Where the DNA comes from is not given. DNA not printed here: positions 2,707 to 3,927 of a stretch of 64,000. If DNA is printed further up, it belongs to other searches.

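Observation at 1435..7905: Sugar-tailoring operon combining DegT, WbqC, TylF-type OMT, radical-SAM/SPASM, BKACE (DUF849) and NeuD-like acyltransferase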

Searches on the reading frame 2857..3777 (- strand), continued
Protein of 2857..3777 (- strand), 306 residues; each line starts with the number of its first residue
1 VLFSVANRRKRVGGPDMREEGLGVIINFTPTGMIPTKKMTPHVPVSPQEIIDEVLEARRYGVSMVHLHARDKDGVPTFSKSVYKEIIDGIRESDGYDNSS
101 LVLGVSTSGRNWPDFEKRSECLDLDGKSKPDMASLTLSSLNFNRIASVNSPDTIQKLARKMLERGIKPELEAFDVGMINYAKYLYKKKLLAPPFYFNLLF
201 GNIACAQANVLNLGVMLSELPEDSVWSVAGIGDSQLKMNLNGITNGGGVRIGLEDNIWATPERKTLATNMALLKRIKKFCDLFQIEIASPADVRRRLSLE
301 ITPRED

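Call 95: search_protein_families(library=pfam, proteins=[L137:9995-11602:+, L137:7872-9665:+, L137:11526-12818:+, L137:12866-13816:+, L137:13849-14850:+, L137:14896-15678:+, L137:15612-17057:+, L137:5889-7025:+, L137:4851-5765:+, L137:2217-4100:+], max_evalue=0.0001)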
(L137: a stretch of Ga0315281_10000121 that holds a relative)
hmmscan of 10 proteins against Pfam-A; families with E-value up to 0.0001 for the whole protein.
L137:9995-11602:+ (535 aa): 5 families
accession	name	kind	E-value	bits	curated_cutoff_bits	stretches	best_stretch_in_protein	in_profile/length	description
PF05853.18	BKACE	-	4.3e-78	262.9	24.8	1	3-275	2-274/274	beta-keto acid cleavage enzyme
PF00132.30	Hexapep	-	7.2e-18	63.9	27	2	477-511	2-36/36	Bacterial transferase hexapeptide (six repeats)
PF17836.7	PglD_N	-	5.4e-09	36.9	23.4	1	321-398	1-74/78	PglD N-terminal domain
PF25084.1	LbH_EIF2B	-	1.7e-08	34.9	54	1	414-512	13-102/105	EIF2B subunit epsilon LbH domain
PF14602.12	Hexapep_2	-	3.2e-08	33.6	27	0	477-511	2-34/34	Hexapeptide repeat of succinyl-transferase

L137:7872-9665:+ (597 aa): 0 families

L137:11526-12818:+ (430 aa): 1 family
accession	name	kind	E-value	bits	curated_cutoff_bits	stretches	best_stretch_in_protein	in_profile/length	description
PF01041.23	DegT_DnrJ_EryC1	-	1.8e-107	360.2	19.8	1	56-405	6-359/360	DegT/DnrJ/EryC1/StrS aminotransferase family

L137:12866-13816:+ (316 aa): 1 family
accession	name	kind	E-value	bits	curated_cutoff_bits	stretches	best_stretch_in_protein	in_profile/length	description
PF00535.33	Glycos_transf_2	-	3.6e-26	92.5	23.3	1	5-171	1-166/168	Glycosyl transferase family 2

L137:13849-14850:+ (333 aa): 2 families
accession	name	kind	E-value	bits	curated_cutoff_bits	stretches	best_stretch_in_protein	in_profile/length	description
PF00535.33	Glycos_transf_2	-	5.5e-25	88.7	23.3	1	7-145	1-132/168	Glycosyl transferase family 2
PF13641.12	Glyco_tranf_2_3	-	6.9e-11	43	27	1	11-122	8-120/230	Glycosyltransferase like family 2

L137:14896-15678:+ (260 aa): 3 families
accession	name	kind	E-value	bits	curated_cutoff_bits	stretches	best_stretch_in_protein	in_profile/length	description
PF08241.18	Methyltransf_11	-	4.6e-12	46.9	21.2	1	95-171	1-88/95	Methyltransferase domain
PF13649.12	Methyltransf_25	-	9.2e-09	36.3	27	1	95-171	2-94/97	Methyltransferase domain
PF13489.12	Methyltransf_23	-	2.1e-05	24.7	27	1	89-171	21-109/164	Methyltransferase domain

L137:15612-17057:+ (481 aa): 3 families
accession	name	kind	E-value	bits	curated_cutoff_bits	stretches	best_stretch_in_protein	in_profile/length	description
PF00535.33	Glycos_transf_2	-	4e-33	115.2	23.3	1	200-308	1-113/168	Glycosyl transferase family 2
PF10111.15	Glyco_tranf_2_2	-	1.1e-15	58.3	27.3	1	200-300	1-106/276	Glycosyltransferase like family 2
PF13641.12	Glyco_tranf_2_3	-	3e-11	44.2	27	1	196-369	2-179/230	Glycosyltransferase like family 2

L137:5889-7025:+ (378 aa): 1 family
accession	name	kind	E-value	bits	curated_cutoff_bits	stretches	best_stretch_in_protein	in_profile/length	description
PF13480.13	Acetyltransf_6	-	1.4e-06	29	22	1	190-324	7-137/143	Acetyltransferase (GNAT) domain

L137:4851-5765:+ (304 aa): 1 family
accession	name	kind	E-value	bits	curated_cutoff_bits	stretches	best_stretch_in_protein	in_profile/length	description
PF13489.12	Methyltransf_23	-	3.6e-07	30.5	27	1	102-233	13-160/164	Methyltransferase domain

L137:2217-4100:+ (627 aa): 3 families
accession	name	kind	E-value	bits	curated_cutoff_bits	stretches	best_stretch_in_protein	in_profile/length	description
PF00501.34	AMP-binding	-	2.3e-57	195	29.9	1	29-381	1-384/384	AMP-binding enzyme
PF00550.31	PP-binding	-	8.1e-13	48.9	20.8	1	541-604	1-66/67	Phosphopantetheine attachment site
PF13193.12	AMP-binding_C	-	1e-07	33.2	24.5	1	437-512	1-76/76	AMP-binding enzyme C-terminal domain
